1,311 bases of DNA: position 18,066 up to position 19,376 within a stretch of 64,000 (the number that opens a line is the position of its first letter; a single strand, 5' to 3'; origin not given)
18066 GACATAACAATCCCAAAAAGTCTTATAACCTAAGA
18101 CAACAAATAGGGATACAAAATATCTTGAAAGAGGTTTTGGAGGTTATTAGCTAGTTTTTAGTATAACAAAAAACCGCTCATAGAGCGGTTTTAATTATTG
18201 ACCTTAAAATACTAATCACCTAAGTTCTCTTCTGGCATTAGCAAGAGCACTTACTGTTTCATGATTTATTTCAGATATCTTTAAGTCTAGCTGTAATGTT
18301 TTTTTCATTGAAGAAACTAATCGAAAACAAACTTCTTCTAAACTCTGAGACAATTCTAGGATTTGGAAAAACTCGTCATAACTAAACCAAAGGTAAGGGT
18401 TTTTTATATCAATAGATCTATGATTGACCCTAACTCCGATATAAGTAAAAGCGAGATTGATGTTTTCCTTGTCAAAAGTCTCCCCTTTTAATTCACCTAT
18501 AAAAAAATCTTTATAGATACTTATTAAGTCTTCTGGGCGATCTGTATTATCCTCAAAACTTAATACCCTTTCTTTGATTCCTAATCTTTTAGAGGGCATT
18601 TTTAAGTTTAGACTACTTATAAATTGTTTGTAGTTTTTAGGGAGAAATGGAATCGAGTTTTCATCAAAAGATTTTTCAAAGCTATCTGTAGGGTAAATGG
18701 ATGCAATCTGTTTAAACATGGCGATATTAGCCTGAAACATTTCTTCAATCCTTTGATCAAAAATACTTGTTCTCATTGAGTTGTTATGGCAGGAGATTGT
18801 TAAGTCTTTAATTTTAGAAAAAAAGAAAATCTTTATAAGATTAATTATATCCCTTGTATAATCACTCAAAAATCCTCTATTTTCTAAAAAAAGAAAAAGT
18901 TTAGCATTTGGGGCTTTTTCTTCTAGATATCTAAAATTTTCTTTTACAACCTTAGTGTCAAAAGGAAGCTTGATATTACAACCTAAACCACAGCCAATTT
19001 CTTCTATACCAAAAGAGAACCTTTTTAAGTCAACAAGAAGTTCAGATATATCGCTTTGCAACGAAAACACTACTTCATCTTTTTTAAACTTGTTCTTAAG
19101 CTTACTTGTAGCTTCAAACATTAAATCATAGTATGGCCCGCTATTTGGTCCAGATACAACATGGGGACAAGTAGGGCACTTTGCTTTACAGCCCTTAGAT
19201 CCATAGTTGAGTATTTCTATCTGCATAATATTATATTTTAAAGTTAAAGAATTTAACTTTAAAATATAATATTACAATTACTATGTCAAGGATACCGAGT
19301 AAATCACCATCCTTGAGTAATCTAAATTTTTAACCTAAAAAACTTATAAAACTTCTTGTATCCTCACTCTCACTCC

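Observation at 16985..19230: Relic rnhA 5' end flanking an inserted segment; HTH regulator with no start codon; CX3CX2C protein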

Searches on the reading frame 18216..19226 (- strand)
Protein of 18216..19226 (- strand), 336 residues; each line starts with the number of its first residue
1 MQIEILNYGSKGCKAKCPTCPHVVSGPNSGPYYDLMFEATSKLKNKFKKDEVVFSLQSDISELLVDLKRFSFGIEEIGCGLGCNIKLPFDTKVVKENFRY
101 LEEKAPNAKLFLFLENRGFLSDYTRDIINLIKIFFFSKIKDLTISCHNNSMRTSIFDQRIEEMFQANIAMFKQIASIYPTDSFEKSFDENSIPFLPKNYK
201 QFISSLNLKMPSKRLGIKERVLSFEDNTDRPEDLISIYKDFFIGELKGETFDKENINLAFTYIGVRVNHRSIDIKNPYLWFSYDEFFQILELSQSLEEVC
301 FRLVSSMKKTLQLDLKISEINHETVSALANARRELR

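Call 4: search_protein_families(library=pfam, proteins=[window:18216-19226:-], max_evalue=1)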
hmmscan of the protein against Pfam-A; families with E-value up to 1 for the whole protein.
window:18216-19226:- (336 aa): 0 families

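Call 6: find_encoding_contigs(protein=window:18216-19226:-, flank=10000, max_places=10)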
Protein window:18216-19226:- (336 aa): 4 contigs read that carry it; 3 places shown.
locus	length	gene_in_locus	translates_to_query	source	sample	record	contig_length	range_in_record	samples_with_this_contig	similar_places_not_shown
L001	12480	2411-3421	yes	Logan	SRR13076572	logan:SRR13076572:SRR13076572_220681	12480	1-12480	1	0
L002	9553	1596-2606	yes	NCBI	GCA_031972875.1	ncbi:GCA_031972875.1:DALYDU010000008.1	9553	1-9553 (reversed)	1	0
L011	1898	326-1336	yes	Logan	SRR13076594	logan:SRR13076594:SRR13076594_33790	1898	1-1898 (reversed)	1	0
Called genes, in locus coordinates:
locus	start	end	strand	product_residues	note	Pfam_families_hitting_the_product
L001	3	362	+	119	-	?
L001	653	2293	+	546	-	PF01368:DHH, PF02272:DHHA1 (weak), PF17768:RecJ_OB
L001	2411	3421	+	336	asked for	-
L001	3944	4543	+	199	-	-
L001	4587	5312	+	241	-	PF00075:RNase_H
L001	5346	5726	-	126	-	-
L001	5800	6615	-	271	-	-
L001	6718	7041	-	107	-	-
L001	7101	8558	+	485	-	PF13567:DUF4131, PF03772:Competence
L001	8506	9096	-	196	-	PF00081:Sod_Fe_N (weak), PF02777:Sod_Fe_C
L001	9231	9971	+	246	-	PF00753:Lactamase_B, PF23023:Anti-Pycsar_Apyc1 (weak), PF25281:MBL_MAP1B (weak), PF12706:Lactamase_B_2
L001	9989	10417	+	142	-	-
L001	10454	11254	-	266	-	-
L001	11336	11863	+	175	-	-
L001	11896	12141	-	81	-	PF00830:Ribosomal_L28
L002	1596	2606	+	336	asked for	-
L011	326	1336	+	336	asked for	-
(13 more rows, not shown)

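Call 10: find_homologous_proteins(query=window:18216-19226:-)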
Query window:18216-19226:- (336 aa): 11 proteins with E <= 0.001 among 1072 candidates.
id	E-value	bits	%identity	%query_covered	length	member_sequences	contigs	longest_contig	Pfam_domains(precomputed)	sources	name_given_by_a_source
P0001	3.0e-218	742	99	100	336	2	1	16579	-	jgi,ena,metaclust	metaclust:\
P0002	4.2e-129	449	61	100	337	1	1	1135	-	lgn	-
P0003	3.0e-127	443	61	100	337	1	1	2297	-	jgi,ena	-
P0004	6.6e-127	442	59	100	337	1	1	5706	-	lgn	-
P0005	1.3e-123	431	58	100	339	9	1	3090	-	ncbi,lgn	-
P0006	2.0e-114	400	54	99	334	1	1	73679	-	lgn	-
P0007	2.5e-112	394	55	100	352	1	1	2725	-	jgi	jgi:hypothetical protein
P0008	4.1e-112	393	55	100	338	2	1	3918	-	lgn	-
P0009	9.3e-112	392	53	99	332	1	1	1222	-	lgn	-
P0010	2.3e-92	328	49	98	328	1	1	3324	-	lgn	-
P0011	2.1e-80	289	45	100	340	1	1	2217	-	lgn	-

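Call 12: find_encoding_contigs(protein=P0006, flank=10000, max_places=3)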
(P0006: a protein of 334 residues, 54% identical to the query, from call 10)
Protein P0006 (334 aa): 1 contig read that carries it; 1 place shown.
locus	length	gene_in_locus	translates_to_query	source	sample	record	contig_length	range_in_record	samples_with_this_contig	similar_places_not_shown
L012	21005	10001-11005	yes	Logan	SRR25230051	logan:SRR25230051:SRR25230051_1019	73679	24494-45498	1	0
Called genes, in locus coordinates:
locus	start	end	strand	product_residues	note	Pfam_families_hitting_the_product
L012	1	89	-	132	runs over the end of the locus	PF00856:SET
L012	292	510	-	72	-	PF02609:Exonuc_VII_S (faint)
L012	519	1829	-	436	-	PF13742:tRNA_anti_2, PF02601:Exonuc_VII_L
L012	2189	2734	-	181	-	-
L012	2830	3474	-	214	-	-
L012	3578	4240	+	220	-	-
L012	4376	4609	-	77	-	-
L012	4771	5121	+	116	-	-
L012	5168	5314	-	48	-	-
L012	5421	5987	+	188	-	-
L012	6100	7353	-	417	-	PF00817:IMS, PF11799:IMS_C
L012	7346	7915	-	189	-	PF00717:Peptidase_S24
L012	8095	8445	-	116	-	PF20409:SnoaL_5, PF12680:SnoaL_2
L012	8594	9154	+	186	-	PF04203:Sortase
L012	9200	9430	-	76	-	-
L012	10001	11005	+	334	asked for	-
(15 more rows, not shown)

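Call 18: predict_structure(alignment_id=A2)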
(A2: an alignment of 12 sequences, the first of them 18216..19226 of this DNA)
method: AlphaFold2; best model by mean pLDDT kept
length: 336 residues; sequences in the alignment: 12
mean_pLDDT: 82.1   pTM: 0.81
mean pLDDT of the five models: 82.1, 79.3, 79.2, 78.1, 76.9
residues with pLDDT >= 90: 129; 70-90: 144; 50-70: 46; < 50: 17
segments of 3 or more residues with pLDDT < 50: 14-16, 21-27, 193-195
pLDDT, mean of each block of 10 residues (from residue 1): 80 49 48 86 89 82 86 68 83 93 86 80 92 93 84 62 87 90 81 54 89 91 61 83 84 90 86 82 96 96 95 89 91 88
secondary structure, 60 per line:
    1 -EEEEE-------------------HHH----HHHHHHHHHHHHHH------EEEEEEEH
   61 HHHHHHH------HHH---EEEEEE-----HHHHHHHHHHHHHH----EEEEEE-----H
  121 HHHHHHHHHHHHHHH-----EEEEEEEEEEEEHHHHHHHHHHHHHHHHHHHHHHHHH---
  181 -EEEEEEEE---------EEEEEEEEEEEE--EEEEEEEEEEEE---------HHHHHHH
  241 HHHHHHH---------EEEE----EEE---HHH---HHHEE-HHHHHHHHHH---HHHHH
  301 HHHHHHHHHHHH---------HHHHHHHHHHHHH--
elements in order: E2-6 H33-46 E53-59 H60-67 E80-85 H91-104 E109-114 H120-135 E141-152 H153-177 E182-189 E199-210 E213-224 H234-247 E257-260 E265-267 H283-292 H296-312 H322-334
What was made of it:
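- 18216..19226 (-): o336: a 336-aa protein with a nearly invariant CX3CX2C-P motif (C13, C17, C20, P21). Candidate divergent radical-SAM-like enzyme. Call 18 for the AF2 model (pLDDT 82, pTM 0.81).
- On Radical SAM superfamily: The AF2 model places the motif between strand 2-6 and helix 33-46 (call 18). The secondary-structure order fits over residues 1-190 (call 18).
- The AF2 model has pLDDT 82, with alternating beta and alpha elements over residues 1-150 (call 18).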

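Call 19: find_encoding_contigs(protein=P0004, flank=6000, max_places=3)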
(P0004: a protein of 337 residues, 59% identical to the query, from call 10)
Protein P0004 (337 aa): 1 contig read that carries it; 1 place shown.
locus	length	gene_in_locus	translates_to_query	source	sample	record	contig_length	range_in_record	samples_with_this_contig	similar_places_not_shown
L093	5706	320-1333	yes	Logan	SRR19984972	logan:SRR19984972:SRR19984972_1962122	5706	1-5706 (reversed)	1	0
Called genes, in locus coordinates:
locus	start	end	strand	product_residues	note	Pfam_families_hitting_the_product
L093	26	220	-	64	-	-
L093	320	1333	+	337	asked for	-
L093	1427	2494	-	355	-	PF06723:MreB_Mbl, PF00022:Actin, PF00012:HSP70, PF14450:FtsA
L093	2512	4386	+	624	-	-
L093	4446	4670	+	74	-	-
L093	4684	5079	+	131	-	PF02130:YbeY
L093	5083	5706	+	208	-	?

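Call 20: find_encoding_contigs(protein=P0005, flank=6000, max_places=4)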
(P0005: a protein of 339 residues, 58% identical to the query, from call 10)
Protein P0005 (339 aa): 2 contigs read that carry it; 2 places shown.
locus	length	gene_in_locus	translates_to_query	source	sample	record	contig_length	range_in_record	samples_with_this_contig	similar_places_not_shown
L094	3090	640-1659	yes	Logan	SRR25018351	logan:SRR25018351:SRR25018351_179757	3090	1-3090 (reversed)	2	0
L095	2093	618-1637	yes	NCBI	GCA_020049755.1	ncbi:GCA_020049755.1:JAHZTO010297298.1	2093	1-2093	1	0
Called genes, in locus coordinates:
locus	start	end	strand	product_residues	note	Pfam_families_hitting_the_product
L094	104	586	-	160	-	-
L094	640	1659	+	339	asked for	-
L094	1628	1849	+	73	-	-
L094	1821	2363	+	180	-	PF00293:NUDIX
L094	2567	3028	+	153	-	-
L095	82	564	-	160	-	-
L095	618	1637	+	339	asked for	-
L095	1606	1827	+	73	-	-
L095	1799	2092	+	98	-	?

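Call 23: fold_search(model_id=the predicted structure, library=pdb)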
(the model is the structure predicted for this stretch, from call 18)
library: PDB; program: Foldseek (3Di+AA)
matches with E <= 10: 1310; with E <= 0.001: 0
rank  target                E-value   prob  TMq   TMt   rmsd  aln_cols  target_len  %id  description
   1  6uk5_A                1.1e-02  0.15  0.13  0.16  19.1       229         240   10  Structure of SAM bound CalS10, an amino pentose methyltransferase from Micromonospora echinaspora involved in calichea (released 2020-10-07)
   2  2wqu_B                3.2e-02  0.13  0.14  0.16  12.1       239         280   12  Internalin domain of Listeria monocytogenes InlB: triclinic crystal form (released 2009-11-10)
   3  2wqw_A                3.8e-02  0.14  0.15  0.17  11.7       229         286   11  DOUBLE-DISULFIDE CROSS-LINKED CRYSTAL DIMER of the Listeria monocytogenes InlB internalin domain (released 2009-11-10)
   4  8uvx_A                5.1e-02  0.57  0.19  0.27  10.3       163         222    8  CosR DNA bound form I (released 2024-01-31)
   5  4cnu_A                5.8e-02  0.47  0.22  0.17   9.1       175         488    8  CRYSTAL STRUCTURE OF WT HUMAN CRMP-4 from lattice translocation (released 2014-06-18)
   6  8gvv                  5.8e-02  0.12  0.16  0.17  11.6       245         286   12  PTPN21 PTP domain C1108S mutant (released 2023-09-20)
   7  1efp_B                6.1e-02  0.12  0.13  0.17  14.8       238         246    8  ELECTRON TRANSFER FLAVOPROTEIN (ETF) FROM PARACOCCUS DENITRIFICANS (released 1999-08-09)
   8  1g4u_S                6.9e-02  0.13  0.17  0.16  12.3       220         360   13  CRYSTAL STRUCTURE OF THE SALMONELLA TYROSINE PHOSPHATASE AND GTPASE ACTIVATING PROTEIN SPTP BOUND TO RAC1 (released 2001-01-24)
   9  4ri5_A                7.4e-02  0.16  0.17  0.18  11.0       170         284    9  Crystal structure of PTPN3 (PTPH1) D811E mutant in complex with metavanadate (released 2015-03-11)
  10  4qun_A                7.8e-02  0.12  0.15  0.17  11.1       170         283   11  Crystal structure of the PTPN3 (PTPH1) catalytic domain C842S mutant (released 2014-12-10)
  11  2f6f                  8.3e-02  0.14  0.16  0.17   9.8       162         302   14  The structure of the S295F mutant of human PTP1B (released 2005-12-06)
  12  8f2r_B                9.4e-02  0.04  0.08  0.11  25.9       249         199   10  Human CCC complex (released 2023-05-24)
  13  8f2r_D                9.9e-02  0.07  0.10  0.15  25.3       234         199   10  Human CCC complex (released 2023-05-24)
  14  8f2r_H                1.1e-01  0.08  0.10  0.16  19.8       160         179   10  Human CCC complex (released 2023-05-24)
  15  4ri4_A                1.2e-01  0.13  0.16  0.18  11.0       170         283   10  Crystal structure of PTPN3 (PTPH1) Y676I mutant in complex with vanadate (released 2015-03-11)
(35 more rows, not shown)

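Call 26: search_protein_families(library=ncbifam, proteins=[window:18216-19226:-], max_evalue=1)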
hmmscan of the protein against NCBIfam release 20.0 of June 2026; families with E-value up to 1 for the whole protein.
window:18216-19226:- (336 aa): 0 families

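Call 27: search_protein_families(library=padloc, proteins=[window:18216-19226:-], max_evalue=1)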
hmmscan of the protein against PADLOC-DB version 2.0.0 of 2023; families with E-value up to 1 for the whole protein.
window:18216-19226:- (336 aa): 0 families

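Call 30: search_solved_structures(query=A2, max_evalue=10, show_alignments=2)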
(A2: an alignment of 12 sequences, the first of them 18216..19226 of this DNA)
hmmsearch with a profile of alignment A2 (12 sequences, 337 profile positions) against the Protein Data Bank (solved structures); distinct sequences matched with E-value up to 10: 1.
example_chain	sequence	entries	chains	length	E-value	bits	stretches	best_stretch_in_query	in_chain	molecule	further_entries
3elg_A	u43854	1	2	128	0.26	13.6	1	121-190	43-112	uncharacterized periplasmic protein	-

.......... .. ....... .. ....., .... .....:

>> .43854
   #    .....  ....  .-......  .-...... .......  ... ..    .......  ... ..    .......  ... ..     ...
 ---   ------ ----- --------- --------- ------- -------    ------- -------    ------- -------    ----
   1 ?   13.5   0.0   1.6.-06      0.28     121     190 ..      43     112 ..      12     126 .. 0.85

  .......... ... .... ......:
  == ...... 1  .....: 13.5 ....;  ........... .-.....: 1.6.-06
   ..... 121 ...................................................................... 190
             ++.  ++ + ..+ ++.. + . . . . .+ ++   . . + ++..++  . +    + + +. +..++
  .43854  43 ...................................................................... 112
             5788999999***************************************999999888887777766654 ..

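Call 33: fold_search(model_id=the predicted structure, library=viral)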
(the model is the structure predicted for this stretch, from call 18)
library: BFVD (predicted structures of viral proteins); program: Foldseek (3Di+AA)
matches with E <= 10: 1292; with E <= 0.001: 1
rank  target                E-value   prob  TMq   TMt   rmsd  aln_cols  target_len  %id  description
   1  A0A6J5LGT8            3.9e-04  0.97  0.33  0.34  11.4       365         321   12  Radical_SAM domain containing protein [uncultured Caudovirales phage]
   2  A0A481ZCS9            2.8e-03  0.25  0.18  0.17  20.0       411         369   11  von Willebrand factor type A domain protein [Pithovirus LCPAC403]
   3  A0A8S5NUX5            8.8e-03  0.41  0.22  0.13  22.7       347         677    7  GDSL like Lipase Acylhydrolase [Myoviridae sp. cte5Z19]
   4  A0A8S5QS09            1.1e-02  0.72  0.37  0.25  10.2       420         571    8  7-cyano-7-deazaguanine synthase [Myoviridae sp. ctgXL3]
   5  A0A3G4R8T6            1.1e-02  0.25  0.17  0.19  12.2       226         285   11  Protein tyrosine phosphatase 4 [Microplitis similis bracovirus]
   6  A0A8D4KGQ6            1.2e-02  0.72  0.22  0.20   8.3       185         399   17  (no name in the UniProt tables at hand)
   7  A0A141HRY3            1.3e-02  0.89  0.19  0.44   6.1       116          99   15  (no name in the UniProt tables at hand)
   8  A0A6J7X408            1.3e-02  0.25  0.19  0.22  20.0       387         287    6  Oxidoreductase, N-terminal [uncultured Caudovirales phage]
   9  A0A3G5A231            1.3e-02  0.51  0.20  0.18   9.8       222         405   10  Disease resistance R13L4/SHOC-2-like LRR domain-containing protein [Harvfovirus sp.]
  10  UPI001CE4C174         1.5e-02  0.85  0.38  0.35   9.1       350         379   10  (no name look-up for this kind of identifier)
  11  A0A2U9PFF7            1.6e-02  0.47  0.15  0.18  12.5       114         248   13  Uncharacterized protein [Erwinia phage vB_EamM-Bue1]
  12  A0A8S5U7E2            2.2e-02  0.30  0.21  0.18  15.0       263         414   11  Hydrolase [Podoviridae sp. ctDd04]
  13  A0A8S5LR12            2.3e-02  0.41  0.24  0.31  11.6       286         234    9  Nicotinamide-nucleotide adenylyltransferase NadR family / transport, phosphorylation, NAD+, NadR [Myoviridae sp. ctfJc17]
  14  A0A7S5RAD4            2.3e-02  0.25  0.17  0.15  10.4       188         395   11  (no name in the UniProt tables at hand)
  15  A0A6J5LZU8            3.1e-02  0.87  0.22  0.32   7.8       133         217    9  Uncharacterized protein [uncultured Caudovirales phage]
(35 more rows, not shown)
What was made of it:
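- On Radical SAM superfamily: The BFVD top hit is a Radical_SAM-domain protein, but at TM 0.33 (call 33).
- The best BFVD structural match is a Radical_SAM-domain protein, with probability 0.97 (call 33).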

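Call 36: search_protein_representatives(alignment_id=A2)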
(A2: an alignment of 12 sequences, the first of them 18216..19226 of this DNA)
Query: 12 sequences, 337 profile positions. Proteins with E-value up to 0.001 (for the whole library): 28; up to 1e-10: 19; up to 1e-30: 10. The best 28 are listed.
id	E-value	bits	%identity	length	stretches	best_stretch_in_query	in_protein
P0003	3.9e-171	585.1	-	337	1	1-336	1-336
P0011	3.1e-145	500.0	-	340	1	1-335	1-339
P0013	1.7e-84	300.3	-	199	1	140-336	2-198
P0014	4.5e-41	157.5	-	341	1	2-335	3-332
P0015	1.9e-34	135.7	-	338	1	10-335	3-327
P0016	6.6e-34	134.0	-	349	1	2-335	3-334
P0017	7.5e-34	133.8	-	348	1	1-335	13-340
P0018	1.9e-33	132.4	-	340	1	8-308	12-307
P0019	4.0e-32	128.1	-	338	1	3-334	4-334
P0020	1.5e-31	126.2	-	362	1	2-334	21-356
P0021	3.2e-29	118.5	-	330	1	11-330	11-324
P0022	1.3e-28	116.6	-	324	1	17-335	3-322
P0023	6.4e-28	114.3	-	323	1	2-316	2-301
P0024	3.6e-26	108.5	-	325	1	3-331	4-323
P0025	9.3e-23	97.3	-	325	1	1-315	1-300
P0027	4.3e-18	82.0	-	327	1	2-296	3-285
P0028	2.8e-15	72.7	-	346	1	7-294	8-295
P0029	8.7e-15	71.1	-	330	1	1-335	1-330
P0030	6.7e-07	45.2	-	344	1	10-302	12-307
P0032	1.6e-06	43.9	-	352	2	130-319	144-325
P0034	2.8e-05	39.8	-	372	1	129-296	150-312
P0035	1.1e-04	37.9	-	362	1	1-298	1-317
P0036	1.2e-04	37.7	-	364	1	134-293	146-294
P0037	2.5e-04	36.7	-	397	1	133-292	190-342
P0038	3.7e-04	36.1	-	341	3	129-291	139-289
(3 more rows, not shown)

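Call 39: search_protein_families(library=pfam, alignment_id=A3, max_evalue=10)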
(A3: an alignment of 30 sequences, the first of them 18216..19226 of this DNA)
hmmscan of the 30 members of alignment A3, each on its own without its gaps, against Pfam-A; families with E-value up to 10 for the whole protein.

A. member 1, window:18216-19226:- (336 aa): 0 families

B. families by the number of members that match (of 30 scanned): 19 families
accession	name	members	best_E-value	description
PF04055.27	Radical_SAM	3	1.4e-05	Radical SAM superfamily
PF02485.27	Branch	1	0.00023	Core-2/I-Branching enzyme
PF02196.21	RBD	1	0.014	Raf-like Ras-binding domain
PF13499.12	EF-hand_7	1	0.033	EF-hand domain pair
PF02833.19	DHHA2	1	0.037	DHHA2 domain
PF21715.3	CggR_N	1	0.038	CggR N-terminal DNA binding domain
PF23837.1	DUF7207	1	0.062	Family of unknown function (DUF7207)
PF02376.21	CUT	1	0.065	CUT domain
PF19469.4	DUF6006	1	0.1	Family of unknown function (DUF6006)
PF18645.6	DUF5631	1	0.16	Family of unknown function (DUF5631)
PF19302.4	DUF5915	1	0.17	Domain of unknown function (DUF5915)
PF11458.13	Mistic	1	0.18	Membrane-integrating protein Mistic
PF16293.11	zf-C2H2_9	1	0.18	C2H2 type zinc-finger (1 copy)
PF03072.19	DUF237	1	0.18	Domain of unknown function (DUF237)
PF11012.13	DUF2850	1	0.2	Protein of unknown function (DUF2850)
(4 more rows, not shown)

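Call 40: search_protein_families(library=pfam, proteins=[P0030, P0032, P0034, P0035, P0036, P0037, P0038, P0027, P0029, P0028], max_evalue=0.1)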
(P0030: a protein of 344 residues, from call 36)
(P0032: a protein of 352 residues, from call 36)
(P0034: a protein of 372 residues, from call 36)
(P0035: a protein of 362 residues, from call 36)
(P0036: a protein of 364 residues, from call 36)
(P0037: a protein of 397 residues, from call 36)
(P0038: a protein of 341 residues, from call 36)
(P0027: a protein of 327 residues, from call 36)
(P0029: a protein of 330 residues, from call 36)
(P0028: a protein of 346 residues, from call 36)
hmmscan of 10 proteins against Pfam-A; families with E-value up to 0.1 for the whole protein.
P0030 (344 aa): 1 family
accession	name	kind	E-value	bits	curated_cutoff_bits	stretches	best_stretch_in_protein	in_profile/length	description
PF02196.21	RBD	-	0.014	15.8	25.7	0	100-131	24-56/69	Raf-like Ras-binding domain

P0032 (352 aa): 1 family
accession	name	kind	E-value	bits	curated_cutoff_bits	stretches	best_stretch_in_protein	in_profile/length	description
PF02376.21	CUT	-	0.065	13.7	24.4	0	95-124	5-34/79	CUT domain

P0034 (372 aa): 0 families

P0035 (362 aa): 0 families

P0036 (364 aa): 0 families

P0037 (397 aa): 0 families

P0038 (341 aa): 0 families

P0027 (327 aa): 0 families

P0029 (330 aa): 1 family
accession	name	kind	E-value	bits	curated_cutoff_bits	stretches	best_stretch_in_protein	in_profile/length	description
PF04055.27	Radical_SAM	-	1.4e-05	25.8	29.5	1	8-121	3-121/166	Radical SAM superfamily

P0028 (346 aa): 0 families
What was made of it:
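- Homologue P0029 matches Pfam Radical_SAM at E = 1.4e-5 over profile positions 3-121 (call 40).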
